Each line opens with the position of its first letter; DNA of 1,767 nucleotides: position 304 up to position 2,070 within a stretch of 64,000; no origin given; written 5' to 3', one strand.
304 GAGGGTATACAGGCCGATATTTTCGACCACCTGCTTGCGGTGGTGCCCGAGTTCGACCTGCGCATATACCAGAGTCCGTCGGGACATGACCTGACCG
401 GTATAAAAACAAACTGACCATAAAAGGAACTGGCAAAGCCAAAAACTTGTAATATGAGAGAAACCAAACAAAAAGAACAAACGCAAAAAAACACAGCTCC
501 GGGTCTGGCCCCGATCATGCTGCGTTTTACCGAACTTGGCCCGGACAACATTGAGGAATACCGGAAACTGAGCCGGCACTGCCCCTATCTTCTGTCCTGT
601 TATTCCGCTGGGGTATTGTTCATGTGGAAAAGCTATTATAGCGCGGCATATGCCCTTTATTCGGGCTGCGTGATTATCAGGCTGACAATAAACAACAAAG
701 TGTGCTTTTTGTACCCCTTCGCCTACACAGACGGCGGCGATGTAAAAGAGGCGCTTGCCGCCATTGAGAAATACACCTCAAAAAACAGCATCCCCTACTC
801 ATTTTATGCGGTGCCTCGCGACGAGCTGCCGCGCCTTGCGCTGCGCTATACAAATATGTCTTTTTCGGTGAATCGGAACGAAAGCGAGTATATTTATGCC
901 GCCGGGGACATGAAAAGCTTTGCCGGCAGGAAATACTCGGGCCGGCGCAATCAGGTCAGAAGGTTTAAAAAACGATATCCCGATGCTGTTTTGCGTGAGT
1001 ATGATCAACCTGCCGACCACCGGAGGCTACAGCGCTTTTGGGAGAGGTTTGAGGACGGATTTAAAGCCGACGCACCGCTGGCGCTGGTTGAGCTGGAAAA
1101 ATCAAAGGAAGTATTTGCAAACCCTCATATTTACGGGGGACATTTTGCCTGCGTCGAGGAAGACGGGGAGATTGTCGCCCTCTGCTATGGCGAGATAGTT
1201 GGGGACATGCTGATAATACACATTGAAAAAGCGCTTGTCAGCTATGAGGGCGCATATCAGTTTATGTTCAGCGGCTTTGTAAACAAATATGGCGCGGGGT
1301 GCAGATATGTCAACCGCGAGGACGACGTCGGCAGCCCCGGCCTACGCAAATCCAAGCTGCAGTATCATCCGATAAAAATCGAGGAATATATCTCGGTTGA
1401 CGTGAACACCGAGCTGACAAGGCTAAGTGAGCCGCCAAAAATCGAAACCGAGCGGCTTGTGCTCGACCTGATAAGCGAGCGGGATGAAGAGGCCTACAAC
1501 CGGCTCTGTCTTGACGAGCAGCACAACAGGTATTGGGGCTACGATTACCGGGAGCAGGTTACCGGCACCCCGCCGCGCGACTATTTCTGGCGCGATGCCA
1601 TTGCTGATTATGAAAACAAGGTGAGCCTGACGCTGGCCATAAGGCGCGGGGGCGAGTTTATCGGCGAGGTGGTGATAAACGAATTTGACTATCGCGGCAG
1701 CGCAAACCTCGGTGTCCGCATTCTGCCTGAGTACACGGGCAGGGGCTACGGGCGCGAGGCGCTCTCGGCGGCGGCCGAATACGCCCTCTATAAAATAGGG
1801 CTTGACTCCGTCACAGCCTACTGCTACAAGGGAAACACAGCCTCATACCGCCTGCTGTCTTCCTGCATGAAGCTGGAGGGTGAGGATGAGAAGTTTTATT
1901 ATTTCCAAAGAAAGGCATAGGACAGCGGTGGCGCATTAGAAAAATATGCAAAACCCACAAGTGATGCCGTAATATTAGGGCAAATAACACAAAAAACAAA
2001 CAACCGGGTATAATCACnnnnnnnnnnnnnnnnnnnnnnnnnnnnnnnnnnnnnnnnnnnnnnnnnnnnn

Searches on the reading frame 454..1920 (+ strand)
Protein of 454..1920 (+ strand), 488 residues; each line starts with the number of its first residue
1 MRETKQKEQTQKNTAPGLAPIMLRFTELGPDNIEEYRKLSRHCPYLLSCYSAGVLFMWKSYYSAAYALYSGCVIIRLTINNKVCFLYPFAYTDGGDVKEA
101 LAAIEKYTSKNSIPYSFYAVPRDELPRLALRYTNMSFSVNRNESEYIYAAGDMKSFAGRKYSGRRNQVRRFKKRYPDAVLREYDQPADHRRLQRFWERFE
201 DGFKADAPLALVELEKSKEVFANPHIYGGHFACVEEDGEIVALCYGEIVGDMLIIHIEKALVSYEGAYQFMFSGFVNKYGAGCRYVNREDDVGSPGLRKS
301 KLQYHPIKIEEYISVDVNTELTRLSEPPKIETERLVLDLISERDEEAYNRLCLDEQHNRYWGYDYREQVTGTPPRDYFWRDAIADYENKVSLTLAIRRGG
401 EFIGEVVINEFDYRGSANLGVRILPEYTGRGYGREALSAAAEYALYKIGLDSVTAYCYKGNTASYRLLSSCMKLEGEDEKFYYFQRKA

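Call 86: search_protein_families(library=pfam, proteins=[window:454-1920:+], max_evalue=0.0001)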
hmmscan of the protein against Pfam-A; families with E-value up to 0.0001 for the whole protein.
window:454-1920:+ (488 aa): 3 families
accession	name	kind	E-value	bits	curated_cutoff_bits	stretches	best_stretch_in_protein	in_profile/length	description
PF09924.15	LPG_synthase_C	-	1.5e-35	123.1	27.5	1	50-313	11-296/298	Phosphatidylglycerol lysyltransferase, C-terminal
PF13302.13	Acetyltransf_3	-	1.3e-17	65.2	25.4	1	334-470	1-134/138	Acetyltransferase (GNAT) domain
PF00583.31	Acetyltransf_1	-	1.6e-10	41.7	20.7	1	375-468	18-111/116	Acetyltransferase (GNAT) family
